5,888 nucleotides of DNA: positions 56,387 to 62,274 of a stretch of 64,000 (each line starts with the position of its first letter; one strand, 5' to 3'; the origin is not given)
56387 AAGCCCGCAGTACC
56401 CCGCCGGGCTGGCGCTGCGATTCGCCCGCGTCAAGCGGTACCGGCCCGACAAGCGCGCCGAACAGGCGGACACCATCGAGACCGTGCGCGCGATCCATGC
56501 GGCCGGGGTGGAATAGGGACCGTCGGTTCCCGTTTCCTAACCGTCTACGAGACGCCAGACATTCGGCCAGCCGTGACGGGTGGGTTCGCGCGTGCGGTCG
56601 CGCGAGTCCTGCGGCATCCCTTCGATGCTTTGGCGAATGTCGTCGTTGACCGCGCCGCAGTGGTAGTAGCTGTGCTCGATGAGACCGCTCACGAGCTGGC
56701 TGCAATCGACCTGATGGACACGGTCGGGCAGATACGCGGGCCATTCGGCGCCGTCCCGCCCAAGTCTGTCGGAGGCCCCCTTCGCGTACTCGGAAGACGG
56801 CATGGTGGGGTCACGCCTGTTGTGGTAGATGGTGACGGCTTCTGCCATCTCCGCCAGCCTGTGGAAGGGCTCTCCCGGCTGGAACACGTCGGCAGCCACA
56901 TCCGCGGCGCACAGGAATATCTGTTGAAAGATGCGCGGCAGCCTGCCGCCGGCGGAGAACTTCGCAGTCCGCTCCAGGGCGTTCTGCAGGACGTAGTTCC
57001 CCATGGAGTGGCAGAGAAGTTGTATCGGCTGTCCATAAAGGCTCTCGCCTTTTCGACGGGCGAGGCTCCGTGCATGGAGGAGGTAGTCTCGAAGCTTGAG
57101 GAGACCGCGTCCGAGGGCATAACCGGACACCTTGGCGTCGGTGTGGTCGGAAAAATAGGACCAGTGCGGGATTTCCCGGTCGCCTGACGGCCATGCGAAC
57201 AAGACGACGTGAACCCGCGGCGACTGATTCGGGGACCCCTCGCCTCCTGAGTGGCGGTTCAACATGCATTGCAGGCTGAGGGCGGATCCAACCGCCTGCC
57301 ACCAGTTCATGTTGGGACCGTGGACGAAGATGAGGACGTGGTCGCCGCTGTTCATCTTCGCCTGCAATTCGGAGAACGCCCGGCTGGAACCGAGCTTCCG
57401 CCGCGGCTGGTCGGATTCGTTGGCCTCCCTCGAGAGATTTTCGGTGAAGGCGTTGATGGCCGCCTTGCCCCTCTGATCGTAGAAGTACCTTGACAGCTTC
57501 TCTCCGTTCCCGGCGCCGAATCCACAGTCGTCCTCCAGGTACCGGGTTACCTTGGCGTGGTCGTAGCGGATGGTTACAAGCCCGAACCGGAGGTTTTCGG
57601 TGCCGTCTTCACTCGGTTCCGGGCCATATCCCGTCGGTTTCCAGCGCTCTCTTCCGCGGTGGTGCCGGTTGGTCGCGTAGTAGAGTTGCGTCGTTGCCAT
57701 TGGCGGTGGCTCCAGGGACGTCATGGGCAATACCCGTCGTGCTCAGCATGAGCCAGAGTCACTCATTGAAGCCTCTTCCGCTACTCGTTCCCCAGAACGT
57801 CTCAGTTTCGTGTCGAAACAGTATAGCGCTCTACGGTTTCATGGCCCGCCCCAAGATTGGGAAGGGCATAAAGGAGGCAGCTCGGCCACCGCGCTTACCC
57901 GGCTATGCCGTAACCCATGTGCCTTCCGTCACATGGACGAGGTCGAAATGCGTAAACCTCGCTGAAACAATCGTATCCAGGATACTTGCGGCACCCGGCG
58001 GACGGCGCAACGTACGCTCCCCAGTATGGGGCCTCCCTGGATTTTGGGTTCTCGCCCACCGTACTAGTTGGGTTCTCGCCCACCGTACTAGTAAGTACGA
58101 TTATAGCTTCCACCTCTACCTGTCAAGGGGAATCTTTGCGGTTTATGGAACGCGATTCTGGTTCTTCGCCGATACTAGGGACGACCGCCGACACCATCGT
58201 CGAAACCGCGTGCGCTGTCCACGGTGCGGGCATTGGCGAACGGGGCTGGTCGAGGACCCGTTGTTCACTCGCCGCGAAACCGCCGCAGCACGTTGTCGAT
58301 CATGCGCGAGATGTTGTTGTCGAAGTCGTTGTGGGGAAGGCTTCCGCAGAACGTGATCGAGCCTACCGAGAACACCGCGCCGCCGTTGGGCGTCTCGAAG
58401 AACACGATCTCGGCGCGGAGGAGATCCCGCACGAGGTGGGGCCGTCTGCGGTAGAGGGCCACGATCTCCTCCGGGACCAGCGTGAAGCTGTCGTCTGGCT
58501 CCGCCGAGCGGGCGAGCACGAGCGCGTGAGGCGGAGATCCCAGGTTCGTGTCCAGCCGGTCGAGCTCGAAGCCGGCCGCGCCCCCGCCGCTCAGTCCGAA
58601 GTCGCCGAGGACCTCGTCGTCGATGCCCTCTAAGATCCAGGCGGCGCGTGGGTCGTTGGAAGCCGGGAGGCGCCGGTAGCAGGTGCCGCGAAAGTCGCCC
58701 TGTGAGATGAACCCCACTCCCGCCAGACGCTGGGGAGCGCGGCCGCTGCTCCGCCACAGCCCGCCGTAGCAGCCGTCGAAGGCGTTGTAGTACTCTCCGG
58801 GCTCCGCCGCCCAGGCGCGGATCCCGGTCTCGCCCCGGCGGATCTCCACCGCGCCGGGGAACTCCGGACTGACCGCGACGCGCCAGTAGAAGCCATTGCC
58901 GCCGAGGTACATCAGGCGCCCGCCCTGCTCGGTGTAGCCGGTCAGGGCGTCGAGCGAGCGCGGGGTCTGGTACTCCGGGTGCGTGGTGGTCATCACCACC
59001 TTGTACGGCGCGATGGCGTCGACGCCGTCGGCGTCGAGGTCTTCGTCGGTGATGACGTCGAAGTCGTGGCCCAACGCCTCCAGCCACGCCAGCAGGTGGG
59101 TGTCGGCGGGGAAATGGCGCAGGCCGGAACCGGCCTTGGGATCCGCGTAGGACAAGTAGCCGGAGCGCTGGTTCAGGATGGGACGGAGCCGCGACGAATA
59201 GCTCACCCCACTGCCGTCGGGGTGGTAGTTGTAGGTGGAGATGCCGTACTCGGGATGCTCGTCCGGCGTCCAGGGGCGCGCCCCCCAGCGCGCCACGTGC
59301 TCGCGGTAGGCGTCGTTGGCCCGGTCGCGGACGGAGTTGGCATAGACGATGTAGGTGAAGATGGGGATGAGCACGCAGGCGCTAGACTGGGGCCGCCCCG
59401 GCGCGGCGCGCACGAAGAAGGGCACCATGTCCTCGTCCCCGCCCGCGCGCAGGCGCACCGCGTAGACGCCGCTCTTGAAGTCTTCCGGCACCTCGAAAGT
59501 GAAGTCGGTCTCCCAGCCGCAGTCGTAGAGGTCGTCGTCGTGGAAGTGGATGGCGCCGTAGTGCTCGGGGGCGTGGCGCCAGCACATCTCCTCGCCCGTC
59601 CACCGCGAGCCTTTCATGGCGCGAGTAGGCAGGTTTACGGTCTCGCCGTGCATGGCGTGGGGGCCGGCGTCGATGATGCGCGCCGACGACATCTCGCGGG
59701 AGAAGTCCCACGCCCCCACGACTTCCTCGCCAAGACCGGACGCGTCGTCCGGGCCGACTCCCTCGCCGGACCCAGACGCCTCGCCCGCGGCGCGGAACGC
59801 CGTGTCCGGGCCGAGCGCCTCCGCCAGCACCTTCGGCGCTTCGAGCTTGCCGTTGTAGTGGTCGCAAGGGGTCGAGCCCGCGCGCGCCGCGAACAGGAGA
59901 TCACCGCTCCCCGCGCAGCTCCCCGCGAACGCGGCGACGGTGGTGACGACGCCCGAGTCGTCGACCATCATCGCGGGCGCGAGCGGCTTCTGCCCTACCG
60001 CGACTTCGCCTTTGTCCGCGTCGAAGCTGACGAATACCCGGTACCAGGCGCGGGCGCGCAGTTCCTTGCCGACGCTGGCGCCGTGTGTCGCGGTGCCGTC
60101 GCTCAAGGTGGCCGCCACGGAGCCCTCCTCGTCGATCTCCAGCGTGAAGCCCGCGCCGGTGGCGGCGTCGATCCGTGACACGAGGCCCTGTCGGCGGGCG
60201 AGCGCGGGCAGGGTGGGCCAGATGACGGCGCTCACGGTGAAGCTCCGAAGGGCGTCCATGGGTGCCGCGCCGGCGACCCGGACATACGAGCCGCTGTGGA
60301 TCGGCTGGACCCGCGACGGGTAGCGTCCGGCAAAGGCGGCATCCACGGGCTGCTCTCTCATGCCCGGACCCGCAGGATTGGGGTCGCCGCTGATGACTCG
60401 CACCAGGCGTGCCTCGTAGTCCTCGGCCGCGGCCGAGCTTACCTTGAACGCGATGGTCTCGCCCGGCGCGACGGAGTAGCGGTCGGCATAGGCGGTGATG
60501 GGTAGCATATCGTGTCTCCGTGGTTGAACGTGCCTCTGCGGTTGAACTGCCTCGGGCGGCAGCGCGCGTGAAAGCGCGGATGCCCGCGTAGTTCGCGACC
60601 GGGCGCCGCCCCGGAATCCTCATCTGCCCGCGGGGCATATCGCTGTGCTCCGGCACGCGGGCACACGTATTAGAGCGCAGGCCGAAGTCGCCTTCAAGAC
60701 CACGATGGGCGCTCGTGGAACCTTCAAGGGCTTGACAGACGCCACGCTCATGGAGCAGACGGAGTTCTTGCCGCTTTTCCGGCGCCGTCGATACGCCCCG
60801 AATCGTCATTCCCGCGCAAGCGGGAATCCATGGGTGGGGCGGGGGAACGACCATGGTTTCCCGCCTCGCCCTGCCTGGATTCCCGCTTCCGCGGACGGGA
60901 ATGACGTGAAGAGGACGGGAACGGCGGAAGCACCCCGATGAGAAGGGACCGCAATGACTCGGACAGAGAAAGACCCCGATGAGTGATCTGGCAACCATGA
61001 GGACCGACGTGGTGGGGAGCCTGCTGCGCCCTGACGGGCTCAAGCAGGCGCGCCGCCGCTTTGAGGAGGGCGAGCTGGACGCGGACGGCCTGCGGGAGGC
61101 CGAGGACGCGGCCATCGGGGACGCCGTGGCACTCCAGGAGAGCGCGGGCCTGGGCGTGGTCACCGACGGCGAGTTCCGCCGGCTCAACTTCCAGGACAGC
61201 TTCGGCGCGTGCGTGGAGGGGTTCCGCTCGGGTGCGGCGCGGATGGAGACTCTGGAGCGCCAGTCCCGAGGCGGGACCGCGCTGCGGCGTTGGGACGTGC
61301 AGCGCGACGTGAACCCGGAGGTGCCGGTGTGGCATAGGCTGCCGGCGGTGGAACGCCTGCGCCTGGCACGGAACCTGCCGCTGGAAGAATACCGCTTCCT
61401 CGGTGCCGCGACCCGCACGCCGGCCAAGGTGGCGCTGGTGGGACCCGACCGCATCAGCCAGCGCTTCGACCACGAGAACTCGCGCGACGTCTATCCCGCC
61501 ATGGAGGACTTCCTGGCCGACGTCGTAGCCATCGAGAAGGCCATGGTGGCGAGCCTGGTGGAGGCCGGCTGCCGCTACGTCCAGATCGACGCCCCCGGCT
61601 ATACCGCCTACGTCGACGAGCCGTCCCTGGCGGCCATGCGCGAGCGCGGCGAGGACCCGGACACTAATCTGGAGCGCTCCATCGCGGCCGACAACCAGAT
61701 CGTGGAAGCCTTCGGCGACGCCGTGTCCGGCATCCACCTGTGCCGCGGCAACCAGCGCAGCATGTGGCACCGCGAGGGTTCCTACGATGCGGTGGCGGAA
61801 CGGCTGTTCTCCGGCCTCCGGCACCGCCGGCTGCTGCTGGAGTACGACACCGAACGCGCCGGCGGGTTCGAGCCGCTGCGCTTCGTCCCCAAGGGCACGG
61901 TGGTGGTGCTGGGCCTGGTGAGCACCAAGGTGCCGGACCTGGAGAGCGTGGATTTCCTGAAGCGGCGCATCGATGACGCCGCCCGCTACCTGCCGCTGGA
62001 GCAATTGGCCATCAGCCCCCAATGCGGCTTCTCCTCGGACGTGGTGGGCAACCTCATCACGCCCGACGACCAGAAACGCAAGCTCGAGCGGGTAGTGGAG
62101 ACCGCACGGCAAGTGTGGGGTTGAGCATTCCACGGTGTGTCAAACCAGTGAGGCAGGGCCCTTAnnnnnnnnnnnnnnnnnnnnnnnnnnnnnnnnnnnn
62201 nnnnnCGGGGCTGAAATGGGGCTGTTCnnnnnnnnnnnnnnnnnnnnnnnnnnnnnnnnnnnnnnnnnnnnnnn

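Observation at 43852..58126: One promoter/operator architecture (TTGACA, -10 element, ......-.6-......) heads three separate lower-GC loci, suggesting a single regulon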

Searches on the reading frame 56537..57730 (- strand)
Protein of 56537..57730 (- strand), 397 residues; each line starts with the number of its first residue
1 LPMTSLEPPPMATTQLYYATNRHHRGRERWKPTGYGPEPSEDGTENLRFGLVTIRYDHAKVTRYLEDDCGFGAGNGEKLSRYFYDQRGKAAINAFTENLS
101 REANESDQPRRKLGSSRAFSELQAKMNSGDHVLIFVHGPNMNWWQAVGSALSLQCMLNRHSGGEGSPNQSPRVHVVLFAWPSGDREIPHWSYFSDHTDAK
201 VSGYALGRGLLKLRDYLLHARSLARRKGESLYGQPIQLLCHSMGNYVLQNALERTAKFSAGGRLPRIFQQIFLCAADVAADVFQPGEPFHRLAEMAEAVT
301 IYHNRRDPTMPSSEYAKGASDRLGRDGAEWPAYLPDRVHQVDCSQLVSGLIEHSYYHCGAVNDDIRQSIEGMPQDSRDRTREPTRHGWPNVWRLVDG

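Call 7: search_protein_families(library=pfam, proteins=[window:56537-57730:-], max_evalue=0.01)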
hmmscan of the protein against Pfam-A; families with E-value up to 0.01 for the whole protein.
window:56537-57730:- (397 aa): 1 family
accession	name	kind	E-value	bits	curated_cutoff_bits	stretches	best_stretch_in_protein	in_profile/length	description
PF05990.18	DUF900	-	2.2e-17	63.7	20.5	1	125-356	14-218/232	Alpha/beta hydrolase of unknown function (DUF900)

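Call 47: search_protein_families(library=padloc, proteins=[window:56537-57700:-], max_evalue=0.01)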
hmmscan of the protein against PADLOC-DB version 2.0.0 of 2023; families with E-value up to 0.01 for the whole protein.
window:56537-57700:- (387 aa): 0 families

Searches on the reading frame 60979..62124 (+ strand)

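Call 11: search_protein_families(library=pfam, proteins=[window:60979-62124:+], max_evalue=0.001)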
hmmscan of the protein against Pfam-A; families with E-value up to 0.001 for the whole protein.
window:60979-62124:+ (381 aa): 1 family
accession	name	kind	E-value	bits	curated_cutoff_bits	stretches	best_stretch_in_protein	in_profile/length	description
PF01717.24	Meth_synt_2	-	1.9e-15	57.4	21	2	8-206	2-176/324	Cobalamin-independent synthase, Catalytic domain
